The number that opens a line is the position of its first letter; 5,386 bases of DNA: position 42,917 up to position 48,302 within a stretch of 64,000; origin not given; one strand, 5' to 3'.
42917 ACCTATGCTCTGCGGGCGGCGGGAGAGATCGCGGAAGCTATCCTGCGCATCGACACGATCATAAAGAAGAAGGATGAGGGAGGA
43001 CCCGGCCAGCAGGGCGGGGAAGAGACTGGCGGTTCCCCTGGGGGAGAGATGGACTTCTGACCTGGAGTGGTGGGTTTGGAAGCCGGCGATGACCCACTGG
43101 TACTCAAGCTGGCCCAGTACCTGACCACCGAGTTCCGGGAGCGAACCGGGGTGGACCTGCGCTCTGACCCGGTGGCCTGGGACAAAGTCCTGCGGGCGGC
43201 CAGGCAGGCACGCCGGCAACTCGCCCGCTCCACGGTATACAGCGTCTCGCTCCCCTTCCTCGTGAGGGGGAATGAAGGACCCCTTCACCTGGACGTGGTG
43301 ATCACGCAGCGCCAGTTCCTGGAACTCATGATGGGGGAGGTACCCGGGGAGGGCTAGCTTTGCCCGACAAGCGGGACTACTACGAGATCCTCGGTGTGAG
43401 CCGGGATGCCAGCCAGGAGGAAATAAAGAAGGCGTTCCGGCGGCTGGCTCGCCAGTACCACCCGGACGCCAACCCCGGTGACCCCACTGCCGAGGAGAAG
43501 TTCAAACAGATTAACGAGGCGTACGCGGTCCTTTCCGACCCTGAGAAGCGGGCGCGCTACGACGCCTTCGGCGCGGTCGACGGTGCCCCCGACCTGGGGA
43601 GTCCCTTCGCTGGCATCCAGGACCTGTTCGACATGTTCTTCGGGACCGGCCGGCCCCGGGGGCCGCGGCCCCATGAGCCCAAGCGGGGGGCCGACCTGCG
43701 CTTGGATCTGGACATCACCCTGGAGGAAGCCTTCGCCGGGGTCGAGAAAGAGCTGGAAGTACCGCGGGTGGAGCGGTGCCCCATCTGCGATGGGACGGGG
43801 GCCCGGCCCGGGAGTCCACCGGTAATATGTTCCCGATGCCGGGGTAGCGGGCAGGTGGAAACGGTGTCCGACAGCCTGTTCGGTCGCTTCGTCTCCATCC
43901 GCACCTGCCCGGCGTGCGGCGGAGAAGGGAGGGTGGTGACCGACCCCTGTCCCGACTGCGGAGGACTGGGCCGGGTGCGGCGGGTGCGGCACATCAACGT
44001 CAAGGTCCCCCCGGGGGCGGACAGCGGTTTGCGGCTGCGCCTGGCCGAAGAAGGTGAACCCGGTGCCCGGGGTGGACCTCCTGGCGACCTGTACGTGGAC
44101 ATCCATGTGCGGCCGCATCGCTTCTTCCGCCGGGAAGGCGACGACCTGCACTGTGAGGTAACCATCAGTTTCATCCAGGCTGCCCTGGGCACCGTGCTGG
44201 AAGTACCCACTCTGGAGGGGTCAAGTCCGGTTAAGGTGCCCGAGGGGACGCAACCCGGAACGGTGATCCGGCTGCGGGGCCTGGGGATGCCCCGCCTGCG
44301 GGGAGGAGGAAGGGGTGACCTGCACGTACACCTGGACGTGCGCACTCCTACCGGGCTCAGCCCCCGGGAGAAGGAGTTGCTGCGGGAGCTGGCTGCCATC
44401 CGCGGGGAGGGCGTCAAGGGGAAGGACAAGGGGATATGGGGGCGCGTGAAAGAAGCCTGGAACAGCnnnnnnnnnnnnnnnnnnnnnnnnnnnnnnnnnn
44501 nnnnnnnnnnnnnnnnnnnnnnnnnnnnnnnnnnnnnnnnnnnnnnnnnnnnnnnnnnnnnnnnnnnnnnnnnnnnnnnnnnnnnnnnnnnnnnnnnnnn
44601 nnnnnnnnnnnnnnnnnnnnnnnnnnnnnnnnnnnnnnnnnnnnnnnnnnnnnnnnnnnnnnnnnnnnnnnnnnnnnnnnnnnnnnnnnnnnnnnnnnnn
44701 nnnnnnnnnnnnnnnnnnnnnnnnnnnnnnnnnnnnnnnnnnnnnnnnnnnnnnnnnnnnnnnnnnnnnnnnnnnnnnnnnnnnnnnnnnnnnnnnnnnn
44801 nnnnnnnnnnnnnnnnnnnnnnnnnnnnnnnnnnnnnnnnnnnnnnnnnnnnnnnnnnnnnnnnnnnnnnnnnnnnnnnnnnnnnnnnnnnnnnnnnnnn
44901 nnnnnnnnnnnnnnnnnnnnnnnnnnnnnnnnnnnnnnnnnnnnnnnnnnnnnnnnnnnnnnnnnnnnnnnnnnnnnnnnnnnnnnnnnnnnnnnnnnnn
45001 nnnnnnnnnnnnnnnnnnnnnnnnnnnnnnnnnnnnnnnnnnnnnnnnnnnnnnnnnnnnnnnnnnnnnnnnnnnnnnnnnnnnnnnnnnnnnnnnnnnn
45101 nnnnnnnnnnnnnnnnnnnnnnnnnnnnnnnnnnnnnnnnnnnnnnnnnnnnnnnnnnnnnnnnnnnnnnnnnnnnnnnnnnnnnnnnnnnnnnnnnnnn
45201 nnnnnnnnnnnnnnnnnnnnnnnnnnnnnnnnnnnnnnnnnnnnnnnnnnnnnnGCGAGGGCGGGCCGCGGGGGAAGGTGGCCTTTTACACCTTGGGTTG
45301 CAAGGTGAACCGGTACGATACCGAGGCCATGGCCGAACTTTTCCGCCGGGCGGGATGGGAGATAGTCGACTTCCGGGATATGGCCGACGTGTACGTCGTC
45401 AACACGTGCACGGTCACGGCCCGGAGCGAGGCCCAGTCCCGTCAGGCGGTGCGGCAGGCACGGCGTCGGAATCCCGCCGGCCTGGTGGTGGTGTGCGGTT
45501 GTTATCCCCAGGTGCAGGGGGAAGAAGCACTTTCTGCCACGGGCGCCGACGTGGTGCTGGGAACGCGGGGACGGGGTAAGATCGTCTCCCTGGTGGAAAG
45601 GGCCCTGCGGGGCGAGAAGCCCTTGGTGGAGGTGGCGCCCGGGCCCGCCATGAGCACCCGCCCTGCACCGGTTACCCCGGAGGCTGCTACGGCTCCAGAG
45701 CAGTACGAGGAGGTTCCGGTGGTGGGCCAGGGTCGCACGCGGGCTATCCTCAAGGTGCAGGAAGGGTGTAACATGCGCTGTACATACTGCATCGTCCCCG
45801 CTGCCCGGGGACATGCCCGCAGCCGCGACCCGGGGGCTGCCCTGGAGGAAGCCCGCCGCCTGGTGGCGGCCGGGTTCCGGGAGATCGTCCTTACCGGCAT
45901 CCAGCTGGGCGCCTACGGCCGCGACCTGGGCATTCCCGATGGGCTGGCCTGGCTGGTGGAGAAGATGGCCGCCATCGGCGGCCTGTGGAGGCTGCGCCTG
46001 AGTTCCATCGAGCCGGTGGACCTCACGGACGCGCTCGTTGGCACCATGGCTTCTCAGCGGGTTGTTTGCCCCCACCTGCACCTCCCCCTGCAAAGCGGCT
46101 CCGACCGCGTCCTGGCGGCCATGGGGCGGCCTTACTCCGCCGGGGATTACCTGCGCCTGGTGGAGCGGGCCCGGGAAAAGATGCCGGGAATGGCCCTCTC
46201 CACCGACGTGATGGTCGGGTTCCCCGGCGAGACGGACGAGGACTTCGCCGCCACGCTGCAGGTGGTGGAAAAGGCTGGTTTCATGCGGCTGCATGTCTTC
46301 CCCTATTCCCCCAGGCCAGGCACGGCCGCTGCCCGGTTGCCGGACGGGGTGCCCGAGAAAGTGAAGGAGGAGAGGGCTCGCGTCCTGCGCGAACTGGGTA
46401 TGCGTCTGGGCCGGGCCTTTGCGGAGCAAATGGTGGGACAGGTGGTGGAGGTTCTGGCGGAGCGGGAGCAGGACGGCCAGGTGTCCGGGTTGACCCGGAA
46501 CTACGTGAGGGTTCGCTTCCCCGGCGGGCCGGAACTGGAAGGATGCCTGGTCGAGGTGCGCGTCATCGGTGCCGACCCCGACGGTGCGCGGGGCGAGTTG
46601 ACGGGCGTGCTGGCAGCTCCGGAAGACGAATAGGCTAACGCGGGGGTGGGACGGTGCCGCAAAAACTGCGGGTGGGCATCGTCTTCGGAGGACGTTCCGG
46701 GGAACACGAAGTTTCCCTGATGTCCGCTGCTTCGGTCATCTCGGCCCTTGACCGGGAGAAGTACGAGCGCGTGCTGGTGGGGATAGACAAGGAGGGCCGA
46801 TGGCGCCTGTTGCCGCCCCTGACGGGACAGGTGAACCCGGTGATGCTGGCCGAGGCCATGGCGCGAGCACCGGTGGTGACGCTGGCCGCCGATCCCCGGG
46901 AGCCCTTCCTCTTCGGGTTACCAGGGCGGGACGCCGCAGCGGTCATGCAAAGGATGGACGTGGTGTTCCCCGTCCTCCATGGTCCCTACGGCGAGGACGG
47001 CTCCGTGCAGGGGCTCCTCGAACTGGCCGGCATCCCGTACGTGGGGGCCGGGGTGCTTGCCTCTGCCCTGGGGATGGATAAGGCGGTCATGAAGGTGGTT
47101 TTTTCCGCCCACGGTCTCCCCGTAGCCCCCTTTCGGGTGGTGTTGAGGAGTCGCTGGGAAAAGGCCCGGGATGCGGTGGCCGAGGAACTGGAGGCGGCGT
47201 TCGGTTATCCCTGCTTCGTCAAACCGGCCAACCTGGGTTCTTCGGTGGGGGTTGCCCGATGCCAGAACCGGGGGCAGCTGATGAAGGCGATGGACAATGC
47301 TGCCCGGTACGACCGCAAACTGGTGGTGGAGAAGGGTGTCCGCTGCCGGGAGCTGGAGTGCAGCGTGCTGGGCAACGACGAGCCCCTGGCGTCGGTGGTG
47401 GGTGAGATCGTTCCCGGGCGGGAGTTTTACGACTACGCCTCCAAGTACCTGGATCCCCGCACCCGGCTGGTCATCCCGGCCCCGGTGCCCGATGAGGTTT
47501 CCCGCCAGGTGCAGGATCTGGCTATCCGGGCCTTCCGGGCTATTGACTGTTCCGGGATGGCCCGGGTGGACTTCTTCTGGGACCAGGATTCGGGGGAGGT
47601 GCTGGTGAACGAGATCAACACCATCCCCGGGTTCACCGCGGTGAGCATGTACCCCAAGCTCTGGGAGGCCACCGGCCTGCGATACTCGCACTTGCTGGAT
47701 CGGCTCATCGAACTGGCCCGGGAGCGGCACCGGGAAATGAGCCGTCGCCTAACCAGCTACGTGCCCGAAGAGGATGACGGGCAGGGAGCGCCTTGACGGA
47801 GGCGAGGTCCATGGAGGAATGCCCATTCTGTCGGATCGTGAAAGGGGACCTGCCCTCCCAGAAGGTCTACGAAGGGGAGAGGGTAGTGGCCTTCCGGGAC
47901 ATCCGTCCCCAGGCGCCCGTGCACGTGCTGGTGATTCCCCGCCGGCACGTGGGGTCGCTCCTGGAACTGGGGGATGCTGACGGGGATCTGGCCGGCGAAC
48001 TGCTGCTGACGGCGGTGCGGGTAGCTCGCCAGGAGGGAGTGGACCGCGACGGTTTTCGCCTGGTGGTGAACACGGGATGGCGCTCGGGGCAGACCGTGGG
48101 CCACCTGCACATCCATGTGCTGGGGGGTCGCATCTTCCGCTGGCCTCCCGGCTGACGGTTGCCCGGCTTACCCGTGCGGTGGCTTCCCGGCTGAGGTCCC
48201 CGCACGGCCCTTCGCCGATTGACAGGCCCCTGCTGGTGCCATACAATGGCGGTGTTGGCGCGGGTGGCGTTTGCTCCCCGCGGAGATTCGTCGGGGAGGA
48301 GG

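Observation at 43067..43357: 96-aa Hsp70/DnaK-like remnant immediately upstream of dnaJ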

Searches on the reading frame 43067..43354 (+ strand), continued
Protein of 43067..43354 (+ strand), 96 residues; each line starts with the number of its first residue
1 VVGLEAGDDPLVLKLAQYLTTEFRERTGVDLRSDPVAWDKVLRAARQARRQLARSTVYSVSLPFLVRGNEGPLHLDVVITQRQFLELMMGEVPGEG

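Call 47: find_encoding_contigs(protein=P0130, flank=6000, max_places=2)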
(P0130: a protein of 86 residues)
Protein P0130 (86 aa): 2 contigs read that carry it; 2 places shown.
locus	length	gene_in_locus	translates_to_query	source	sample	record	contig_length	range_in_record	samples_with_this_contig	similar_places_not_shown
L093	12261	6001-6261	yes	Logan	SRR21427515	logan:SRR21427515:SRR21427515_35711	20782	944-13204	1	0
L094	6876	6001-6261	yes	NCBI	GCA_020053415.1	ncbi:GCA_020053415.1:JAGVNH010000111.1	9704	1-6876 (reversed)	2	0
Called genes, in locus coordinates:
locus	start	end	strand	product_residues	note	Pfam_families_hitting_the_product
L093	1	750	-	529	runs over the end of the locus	PF09587:PGA_cap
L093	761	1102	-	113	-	PF01649:Ribosomal_S20p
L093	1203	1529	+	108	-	PF04020:Phage_holin_4_2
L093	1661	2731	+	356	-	PF07454:SpoIIP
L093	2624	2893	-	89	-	-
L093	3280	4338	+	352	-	PF01628:HrcA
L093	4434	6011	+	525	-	PF00118:Cpn60_TCP1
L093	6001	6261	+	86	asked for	PF00012:HSP70 (weak)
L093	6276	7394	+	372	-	PF00226:DnaJ, PF01556:DnaJ_C, PF15777:Anti-TRAP (faint), PF27659:CHP02642 (faint), PF00684:DnaJ_CXXCXGXG, PF27439:DnaJ_C_2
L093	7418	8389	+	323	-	PF06325:PrmA, PF01135:PCMT (weak), PF02475:TRM5-TYW2_MTfase, PF05175:MTS, PF08241:Methyltransf_11 (weak), PF13649:Methyltransf_25, PF13847:Methyltransf_31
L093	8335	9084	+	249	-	PF20260:PUA_4, PF04452:Methyltrans_RNA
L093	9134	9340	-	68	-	-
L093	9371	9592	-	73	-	-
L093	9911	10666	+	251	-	PF01522:Polysacc_deac_1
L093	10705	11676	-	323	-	PF01471:PG_binding_1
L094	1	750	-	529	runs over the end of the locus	PF09587:PGA_cap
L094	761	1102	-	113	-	PF01649:Ribosomal_S20p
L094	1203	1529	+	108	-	PF04020:Phage_holin_4_2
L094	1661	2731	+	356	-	PF07454:SpoIIP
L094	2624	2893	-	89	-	-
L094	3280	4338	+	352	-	PF01628:HrcA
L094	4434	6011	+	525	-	PF00118:Cpn60_TCP1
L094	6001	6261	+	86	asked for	PF00012:HSP70 (weak)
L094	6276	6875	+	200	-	?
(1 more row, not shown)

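Call 71: search_protein_families(library=padloc, proteins=[window:43076-43354:+, P0129, P0134, P0132], max_evalue=0.01)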
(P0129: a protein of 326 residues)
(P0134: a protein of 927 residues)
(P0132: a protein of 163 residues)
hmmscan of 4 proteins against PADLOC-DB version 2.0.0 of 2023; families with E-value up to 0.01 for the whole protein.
window:43076-43354:+ (93 aa): 0 families

P0129 (326 aa): 8 families
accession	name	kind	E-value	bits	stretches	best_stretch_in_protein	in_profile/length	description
PDLC02012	SAVED5--SAVED_TIR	-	2.3e-11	41.4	1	3-74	15-88/404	-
PDLC05062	PDC-S66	-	7.8e-11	39.9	1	3-74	150-223/282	-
PDLC00420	ThsB1|ThsB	-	5e-06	23.9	1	1-70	1-74/319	TIR-like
PDLC00434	ThsB1|ThsB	-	9.7e-05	19.6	1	4-82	141-221/396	TIR-like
PDLC00426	ThsB1|ThsB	-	0.00036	17.9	1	3-75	239-319/352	TIR-like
PDLC00431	ThsB1|ThsB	-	0.0017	16.8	1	43-94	53-105/162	TIR-like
PDLC03957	bSEFIR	-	0.0042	14.9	0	3-62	40-103/412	-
PDLC00436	ThsB1|ThsB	-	0.007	13.9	0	3-72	37-111/183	TIR-like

P0134 (927 aa): 0 families

P0132 (163 aa): 1 family
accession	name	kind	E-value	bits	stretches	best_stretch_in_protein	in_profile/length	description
PDLC02822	DpdC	-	0.0036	15.7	0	80-113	7-41/58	DpdC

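Call 79: find_related_loci(query=A3, collection=metagenome_contigs, flank=8000)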
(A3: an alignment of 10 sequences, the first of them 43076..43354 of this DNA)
Query A3 (93 aa) in metagenome_contigs; peptide patterns used: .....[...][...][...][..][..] (x = any residue, [..] = any of these).
61 stretches matched a pattern; 4 encode a relative of the query (tblastn E <= 1e-3); 4 distinct loci.
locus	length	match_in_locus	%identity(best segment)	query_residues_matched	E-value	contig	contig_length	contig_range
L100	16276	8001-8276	88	1-92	2e-52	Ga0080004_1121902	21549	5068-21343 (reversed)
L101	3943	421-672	64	5-88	1e-26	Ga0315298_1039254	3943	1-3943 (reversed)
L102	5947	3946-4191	34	4-85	5e-18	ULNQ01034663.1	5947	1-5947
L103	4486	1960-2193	46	4-81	2e-17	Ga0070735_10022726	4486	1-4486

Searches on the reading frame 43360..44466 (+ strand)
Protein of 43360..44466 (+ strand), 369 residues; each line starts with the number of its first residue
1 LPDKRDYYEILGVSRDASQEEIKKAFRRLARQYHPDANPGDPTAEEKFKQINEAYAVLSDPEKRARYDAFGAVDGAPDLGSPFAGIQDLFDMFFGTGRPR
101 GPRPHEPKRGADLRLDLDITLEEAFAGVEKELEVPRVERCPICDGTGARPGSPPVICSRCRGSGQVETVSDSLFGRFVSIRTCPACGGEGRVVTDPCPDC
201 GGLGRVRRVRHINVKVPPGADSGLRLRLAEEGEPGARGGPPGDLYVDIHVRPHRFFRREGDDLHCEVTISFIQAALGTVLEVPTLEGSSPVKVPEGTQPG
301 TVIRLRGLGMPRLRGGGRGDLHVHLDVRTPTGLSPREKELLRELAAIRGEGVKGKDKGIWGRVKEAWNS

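Call 3: search_protein_families(library=pfam, proteins=[window:43360-44466:+], max_evalue=1)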
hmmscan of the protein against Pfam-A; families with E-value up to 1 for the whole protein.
window:43360-44466:+ (369 aa): 9 families
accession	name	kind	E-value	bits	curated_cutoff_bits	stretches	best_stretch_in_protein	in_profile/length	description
PF01556.23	DnaJ_C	-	1.6e-52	178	26.6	1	114-330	2-152/152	DnaJ C terminal domain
PF00226.36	DnaJ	-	1.6e-31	108.6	27.8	1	6-68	1-63/63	DnaJ domain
PF00684.25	DnaJ_CXXCXGXG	-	3.4e-16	59.7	32.7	1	140-202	1-63/65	DnaJ central domain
PF25436.1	BSD2_CRD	-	0.00097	19.7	27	1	140-204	5-58/69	BSD2 cysteine rich domain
PF15777.11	Anti-TRAP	-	0.0073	16.7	32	2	156-195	12-45/59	Tryptophan RNA-binding attenuator protein inhibitory protein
PF17302.8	DUF5351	-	0.35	11.6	27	0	182-191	19-28/29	Family of unknown function (DUF5351)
PF20833.2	RNase_E_G_Thio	-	0.4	11.3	26.8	0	196-214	1-19/86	RNase E/G, Thioredoxin-like domain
PF23733.2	GRXCR1-2_C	-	0.49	10.8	26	1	155-194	10-43/47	GRXCR1/2, C-terminal domain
PF18551.6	TackOD1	-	0.59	10.1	32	1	180-201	74-95/188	Thaumarchaeal output domain 1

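Call 4: search_protein_families(library=ncbifam, proteins=[window:43360-44466:+], max_evalue=1)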
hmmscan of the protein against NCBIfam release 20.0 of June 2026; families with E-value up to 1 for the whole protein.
window:43360-44466:+ (369 aa): 23 families
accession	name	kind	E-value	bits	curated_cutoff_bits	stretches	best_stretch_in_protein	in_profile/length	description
NF008035.0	PRK10767.1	subfamily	2.7e-129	431.4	338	1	4-368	3-370/374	molecular chaperone DnaJ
TIGR02349.1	DnaJ_bact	equivalog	1.4e-125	419.4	377.2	1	6-346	1-352/354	molecular chaperone DnaJ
NF010871.0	PRK14278.1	equivalog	1.7e-122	408.9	502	1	5-365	3-373/378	molecular chaperone DnaJ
NF010894.0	PRK14301.1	equivalog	7.1e-115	383.9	548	1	4-363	3-366/373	chaperone protein DnaJ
NF010885.0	PRK14292.1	equivalog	6.2e-114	380.8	585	1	6-365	3-366/371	chaperone protein DnaJ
NF010874.0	PRK14281.1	equivalog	5.9e-100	335.2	619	2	90-346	117-371/397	chaperone protein DnaJ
NF010872.0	PRK14279.1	equivalog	1.4e-93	314.2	556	2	81-346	120-377/394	molecular chaperone DnaJ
NF010892.0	PRK14299.1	equivalog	5.3e-61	206.4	392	2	4-161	3-179/291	chaperone protein DnaJ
NF037946.1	terminal_TopJ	equivalog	1.3e-57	196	300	2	1-98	1-95/810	terminal organelle assembly protein TopJ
NF007618.0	PRK10266.1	equivalog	3.2e-48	164.8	403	2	208-347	156-293/306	curved DNA-binding protein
TIGR03835.1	termin_org_DnaJ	equivalog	3e-41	141.7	512.25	2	4-95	1-89/871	terminal organelle assembly protein TopJ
NF050028.1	CldAdptActJ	equivalog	3.1e-13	50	150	1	6-93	3-92/93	cold adaptation protein ActJcold adaptation protein ActJ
NF006948.0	PRK09430.1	equivalog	7.3e-07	29.1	162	1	6-57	201-259/267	co-chaperone DjlA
NF058604.1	RtpA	equivalog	1.5e-05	25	65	2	182-205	11-34/50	anti-TRAP protein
TIGR00714.1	hscB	equivalog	1.8e-05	24.9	46.75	1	19-67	5-56/156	Fe-S protein assembly co-chaperone HscB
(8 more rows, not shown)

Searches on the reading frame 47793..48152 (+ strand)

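Call 74: search_protein_families(library=pfam, proteins=[window:47793-48152:+], max_evalue=0.00001)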
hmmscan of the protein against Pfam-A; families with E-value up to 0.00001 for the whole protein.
window:47793-48152:+ (120 aa): 2 families
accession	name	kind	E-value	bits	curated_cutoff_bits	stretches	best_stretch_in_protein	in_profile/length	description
PF01230.28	HIT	-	6.7e-25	88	21.5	1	18-113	2-96/98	HIT domain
PF11969.13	DcpS_C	-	9.1e-21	74.9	24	1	9-111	1-101/114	Scavenger mRNA decapping enzyme C-term binding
